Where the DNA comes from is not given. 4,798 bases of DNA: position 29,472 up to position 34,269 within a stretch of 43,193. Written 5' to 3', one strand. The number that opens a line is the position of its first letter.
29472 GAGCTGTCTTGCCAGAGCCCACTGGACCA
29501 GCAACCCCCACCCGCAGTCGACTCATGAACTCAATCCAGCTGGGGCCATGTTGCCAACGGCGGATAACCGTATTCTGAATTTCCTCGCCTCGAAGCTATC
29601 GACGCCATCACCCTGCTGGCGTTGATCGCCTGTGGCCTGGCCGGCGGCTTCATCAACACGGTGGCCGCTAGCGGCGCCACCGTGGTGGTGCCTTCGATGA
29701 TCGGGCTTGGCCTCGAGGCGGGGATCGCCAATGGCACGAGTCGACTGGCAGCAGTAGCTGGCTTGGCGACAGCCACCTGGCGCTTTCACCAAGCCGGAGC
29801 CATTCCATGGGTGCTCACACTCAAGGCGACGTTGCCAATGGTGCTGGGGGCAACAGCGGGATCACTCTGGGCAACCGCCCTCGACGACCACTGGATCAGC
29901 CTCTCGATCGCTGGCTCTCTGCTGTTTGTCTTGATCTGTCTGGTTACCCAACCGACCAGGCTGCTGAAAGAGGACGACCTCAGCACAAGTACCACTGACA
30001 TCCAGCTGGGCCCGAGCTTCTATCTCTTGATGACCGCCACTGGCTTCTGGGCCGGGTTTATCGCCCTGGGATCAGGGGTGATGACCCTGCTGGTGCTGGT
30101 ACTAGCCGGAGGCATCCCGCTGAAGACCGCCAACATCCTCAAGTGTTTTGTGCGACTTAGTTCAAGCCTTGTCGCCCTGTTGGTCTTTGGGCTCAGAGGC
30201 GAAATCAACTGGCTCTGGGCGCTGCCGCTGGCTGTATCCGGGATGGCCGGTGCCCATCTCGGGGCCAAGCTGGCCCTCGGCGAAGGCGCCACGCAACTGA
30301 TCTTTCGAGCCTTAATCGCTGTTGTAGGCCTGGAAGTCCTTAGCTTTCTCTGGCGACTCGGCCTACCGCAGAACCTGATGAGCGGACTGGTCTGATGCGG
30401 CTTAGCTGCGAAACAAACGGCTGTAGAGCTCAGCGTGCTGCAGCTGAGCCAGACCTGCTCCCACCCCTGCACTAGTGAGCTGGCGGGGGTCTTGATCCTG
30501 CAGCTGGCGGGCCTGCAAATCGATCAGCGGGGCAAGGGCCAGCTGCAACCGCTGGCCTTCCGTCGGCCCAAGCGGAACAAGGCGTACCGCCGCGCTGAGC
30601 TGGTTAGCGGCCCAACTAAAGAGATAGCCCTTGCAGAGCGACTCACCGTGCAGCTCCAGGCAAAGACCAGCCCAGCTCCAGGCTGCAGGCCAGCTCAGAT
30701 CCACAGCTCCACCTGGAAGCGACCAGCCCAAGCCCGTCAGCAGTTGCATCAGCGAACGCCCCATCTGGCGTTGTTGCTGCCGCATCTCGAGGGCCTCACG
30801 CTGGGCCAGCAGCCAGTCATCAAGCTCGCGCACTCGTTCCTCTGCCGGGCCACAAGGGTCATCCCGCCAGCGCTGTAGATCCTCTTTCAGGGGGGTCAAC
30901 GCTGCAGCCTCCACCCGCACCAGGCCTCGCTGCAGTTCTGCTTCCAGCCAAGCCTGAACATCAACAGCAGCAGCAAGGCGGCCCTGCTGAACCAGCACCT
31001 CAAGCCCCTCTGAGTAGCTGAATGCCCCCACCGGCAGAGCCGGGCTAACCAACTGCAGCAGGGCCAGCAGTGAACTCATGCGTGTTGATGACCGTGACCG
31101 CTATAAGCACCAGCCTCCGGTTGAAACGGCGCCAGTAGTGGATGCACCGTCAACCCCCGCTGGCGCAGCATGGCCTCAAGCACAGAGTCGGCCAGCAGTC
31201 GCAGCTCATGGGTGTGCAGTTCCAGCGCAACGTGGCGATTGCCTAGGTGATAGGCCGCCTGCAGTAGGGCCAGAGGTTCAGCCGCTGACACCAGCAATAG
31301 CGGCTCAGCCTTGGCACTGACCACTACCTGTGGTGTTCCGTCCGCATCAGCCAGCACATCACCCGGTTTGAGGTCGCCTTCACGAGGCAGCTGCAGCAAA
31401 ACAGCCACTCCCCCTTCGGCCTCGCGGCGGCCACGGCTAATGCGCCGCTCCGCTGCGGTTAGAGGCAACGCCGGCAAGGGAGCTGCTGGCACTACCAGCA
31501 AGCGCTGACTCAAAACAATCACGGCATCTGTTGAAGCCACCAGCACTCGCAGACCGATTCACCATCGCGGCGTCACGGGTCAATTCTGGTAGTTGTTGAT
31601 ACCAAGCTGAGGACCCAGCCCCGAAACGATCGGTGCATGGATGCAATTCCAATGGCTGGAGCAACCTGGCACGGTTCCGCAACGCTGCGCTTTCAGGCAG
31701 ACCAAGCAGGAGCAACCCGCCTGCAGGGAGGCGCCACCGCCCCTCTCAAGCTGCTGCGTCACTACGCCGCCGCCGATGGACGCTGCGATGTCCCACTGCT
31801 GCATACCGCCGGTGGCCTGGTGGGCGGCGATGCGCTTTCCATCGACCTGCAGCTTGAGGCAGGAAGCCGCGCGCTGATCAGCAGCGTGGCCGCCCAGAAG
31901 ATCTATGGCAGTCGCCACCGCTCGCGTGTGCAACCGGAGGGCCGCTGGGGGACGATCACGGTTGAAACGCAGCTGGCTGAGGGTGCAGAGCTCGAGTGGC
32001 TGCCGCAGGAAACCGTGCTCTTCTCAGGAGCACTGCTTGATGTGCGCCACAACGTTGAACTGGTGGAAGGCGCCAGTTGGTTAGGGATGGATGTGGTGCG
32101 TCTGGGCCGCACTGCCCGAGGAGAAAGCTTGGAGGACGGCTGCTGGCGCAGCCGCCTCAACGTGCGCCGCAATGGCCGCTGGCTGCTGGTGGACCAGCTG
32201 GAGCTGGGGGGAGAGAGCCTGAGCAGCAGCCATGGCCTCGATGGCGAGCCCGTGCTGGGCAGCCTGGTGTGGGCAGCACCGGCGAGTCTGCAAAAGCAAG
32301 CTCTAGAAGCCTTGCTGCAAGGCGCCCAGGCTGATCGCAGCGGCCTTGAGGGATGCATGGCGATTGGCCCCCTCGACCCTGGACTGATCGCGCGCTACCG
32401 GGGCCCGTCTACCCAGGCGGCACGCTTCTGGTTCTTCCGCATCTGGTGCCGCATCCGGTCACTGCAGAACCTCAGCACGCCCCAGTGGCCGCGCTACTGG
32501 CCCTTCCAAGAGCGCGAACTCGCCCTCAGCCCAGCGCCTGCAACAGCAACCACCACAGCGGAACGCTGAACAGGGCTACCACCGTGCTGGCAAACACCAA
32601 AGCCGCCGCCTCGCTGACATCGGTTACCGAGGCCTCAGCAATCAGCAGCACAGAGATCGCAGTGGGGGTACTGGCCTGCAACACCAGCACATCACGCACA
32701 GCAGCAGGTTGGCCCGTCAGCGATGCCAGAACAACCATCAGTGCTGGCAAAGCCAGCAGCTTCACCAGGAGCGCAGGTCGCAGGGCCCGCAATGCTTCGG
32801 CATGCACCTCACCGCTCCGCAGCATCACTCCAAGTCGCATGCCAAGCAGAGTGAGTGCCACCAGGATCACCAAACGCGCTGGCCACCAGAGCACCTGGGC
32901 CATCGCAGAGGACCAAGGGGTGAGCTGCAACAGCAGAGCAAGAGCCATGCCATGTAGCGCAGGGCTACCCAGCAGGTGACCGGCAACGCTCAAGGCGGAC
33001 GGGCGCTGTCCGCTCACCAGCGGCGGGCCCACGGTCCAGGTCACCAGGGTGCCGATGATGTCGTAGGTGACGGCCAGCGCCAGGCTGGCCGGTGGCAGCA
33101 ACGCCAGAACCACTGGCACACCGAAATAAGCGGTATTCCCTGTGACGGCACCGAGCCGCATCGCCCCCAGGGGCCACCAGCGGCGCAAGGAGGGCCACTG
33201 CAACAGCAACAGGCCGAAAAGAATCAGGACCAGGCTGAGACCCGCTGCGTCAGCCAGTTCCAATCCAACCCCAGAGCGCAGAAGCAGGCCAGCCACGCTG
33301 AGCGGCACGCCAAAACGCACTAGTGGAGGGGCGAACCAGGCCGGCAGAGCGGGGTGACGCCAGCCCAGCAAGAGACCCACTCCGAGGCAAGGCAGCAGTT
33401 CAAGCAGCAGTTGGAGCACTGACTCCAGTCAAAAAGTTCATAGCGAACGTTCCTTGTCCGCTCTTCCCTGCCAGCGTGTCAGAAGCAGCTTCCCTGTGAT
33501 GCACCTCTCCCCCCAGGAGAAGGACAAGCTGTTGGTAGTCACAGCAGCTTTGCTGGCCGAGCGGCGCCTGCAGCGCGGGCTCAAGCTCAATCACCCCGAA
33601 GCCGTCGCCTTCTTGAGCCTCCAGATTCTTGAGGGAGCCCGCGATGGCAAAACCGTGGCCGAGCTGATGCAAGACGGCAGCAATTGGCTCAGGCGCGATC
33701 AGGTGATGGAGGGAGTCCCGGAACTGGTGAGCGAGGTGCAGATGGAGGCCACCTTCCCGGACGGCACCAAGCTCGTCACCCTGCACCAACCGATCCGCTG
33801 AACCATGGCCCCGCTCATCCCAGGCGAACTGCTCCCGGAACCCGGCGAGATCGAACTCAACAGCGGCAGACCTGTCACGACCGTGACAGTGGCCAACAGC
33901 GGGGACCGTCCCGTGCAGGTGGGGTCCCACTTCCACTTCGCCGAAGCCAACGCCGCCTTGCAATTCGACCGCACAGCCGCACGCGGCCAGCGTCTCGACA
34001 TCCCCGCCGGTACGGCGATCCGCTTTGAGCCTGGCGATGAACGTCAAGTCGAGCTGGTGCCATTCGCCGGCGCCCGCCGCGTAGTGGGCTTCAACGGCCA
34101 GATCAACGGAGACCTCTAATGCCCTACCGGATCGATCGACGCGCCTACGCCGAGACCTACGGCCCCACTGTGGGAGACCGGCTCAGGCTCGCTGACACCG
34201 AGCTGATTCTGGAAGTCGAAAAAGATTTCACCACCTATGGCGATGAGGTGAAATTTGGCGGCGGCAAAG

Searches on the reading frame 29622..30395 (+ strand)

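Call 6: search_protein_families(library=ncbifam, proteins=[window:29622-30395:+], max_evalue=1e-10)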
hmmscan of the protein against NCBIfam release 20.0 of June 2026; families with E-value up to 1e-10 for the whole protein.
window:29622-30395:+ (257 aa): 1 family
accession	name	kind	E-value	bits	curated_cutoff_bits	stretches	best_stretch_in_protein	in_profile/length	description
NF007909.0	PRK10621.1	equivalog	4.3e-12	45.9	383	1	5-237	19-244/266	hypothetical protein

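Call 58: search_protein_families(library=pfam, proteins=[window:29622-30395:+], max_evalue=0.01)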
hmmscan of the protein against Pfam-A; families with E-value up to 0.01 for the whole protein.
window:29622-30395:+ (257 aa): 1 family
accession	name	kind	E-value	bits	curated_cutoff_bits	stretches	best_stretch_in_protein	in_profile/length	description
PF01925.25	TauE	-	6.1e-31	108.3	32.6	1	2-238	2-236/237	Sulfite exporter TauE/SafE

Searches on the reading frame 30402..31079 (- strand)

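Call 6: search_protein_families(library=ncbifam, proteins=[window:30402-31079:-], max_evalue=1e-10)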
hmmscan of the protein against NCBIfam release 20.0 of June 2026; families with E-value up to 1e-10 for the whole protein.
window:30402-31079:- (225 aa): 0 families

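Call 58: search_protein_families(library=pfam, proteins=[window:30402-31079:-], max_evalue=0.01)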
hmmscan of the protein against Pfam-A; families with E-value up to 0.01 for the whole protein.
window:30402-31079:- (225 aa): 1 family
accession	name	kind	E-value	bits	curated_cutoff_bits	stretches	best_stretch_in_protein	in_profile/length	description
PF01730.21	UreF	-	1.3e-32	113.6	23.3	1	38-183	4-151/151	UreF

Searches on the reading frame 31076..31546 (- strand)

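Call 6: search_protein_families(library=ncbifam, proteins=[window:31076-31546:-], max_evalue=1e-10)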
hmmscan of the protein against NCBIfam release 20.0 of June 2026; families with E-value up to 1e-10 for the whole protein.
window:31076-31546:- (156 aa): 7 families
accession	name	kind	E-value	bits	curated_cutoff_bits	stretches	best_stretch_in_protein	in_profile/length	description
NF009756.0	PRK13261.2-2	equivalog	1.9e-44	150.8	138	1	24-151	26-153/153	urease accessory protein UreE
NF009751.0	PRK13261.1-1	equivalog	1.3e-43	148.3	144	1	24-155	17-148/160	urease accessory protein UreE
NF009762.0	PRK13263.1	equivalog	3.8e-35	121.3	221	1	18-155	16-151/206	urease accessory protein UreE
NF009753.0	PRK13261.1-5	equivalog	3e-29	101.7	287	1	25-155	16-145/166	urease accessory protein UreE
NF009758.0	PRK13261.2-4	equivalog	4.7e-22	78.5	237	1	29-155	26-146/182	urease accessory protein UreE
NF009760.0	PRK13261.2-6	equivalog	4.5e-20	71.8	218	1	20-155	15-150/162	urease accessory protein UreE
NF010711.0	PRK14113.1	equivalog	2.4e-17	62.8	240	1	28-156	20-149/152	urease accessory protein UreE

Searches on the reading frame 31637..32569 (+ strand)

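Call 6: search_protein_families(library=ncbifam, proteins=[window:31637-32569:+], max_evalue=1e-10)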
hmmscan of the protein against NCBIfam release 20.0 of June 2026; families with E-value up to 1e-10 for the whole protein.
window:31637-32569:+ (310 aa): 0 families

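Call 58: search_protein_families(library=pfam, proteins=[window:31637-32569:+], max_evalue=0.01)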
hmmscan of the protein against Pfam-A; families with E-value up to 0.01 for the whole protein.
window:31637-32569:+ (310 aa): 1 family
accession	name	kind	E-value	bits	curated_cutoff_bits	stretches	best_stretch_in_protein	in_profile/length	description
PF01774.22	UreD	-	4.7e-49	167.7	27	1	54-260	2-200/201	UreD urease accessory protein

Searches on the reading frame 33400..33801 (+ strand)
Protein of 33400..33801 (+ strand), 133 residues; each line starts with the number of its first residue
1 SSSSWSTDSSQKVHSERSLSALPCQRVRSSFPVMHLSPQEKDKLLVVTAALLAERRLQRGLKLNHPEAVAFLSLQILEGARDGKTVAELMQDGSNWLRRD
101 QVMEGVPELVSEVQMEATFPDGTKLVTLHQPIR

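Call 58: search_protein_families(library=pfam, proteins=[window:33400-33801:+], max_evalue=0.01)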
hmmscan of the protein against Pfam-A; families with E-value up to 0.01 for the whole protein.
window:33400-33801:+ (133 aa): 1 family
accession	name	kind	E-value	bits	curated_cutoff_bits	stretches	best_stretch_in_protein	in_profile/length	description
PF00547.23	Urease_gamma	-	7.7e-44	148.5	23.9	1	34-132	1-99/99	Urease, gamma subunit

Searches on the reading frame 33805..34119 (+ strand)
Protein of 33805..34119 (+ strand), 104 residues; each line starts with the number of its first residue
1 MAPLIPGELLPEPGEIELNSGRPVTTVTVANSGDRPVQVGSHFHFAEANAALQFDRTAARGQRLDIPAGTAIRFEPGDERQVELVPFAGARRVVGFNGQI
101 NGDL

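Call 6: search_protein_families(library=ncbifam, proteins=[window:33805-34119:+], max_evalue=1e-10)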
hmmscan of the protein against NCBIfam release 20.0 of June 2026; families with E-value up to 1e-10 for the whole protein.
window:33805-34119:+ (104 aa): 5 families
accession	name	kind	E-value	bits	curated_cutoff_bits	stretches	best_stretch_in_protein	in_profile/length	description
NF009682.0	PRK13203.1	equivalog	8.2e-50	167.2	129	1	4-104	1-101/104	urease subunit beta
TIGR00192.1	urease_beta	equivalog_domain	3e-44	149.4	90.3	1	4-103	1-100/103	urease subunit beta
NF009671.0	PRK13192.1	subfamily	2.7e-43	148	243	1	4-104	110-210/231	bifunctional urease subunit gamma/beta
NF010592.0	PRK13986.1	equivalog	2.1e-34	119.2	353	1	4-102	106-204/238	urease subunit alpha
NF009681.0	PRK13202.1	equivalog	1.3e-27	96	204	1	4-97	1-95/104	urease subunit beta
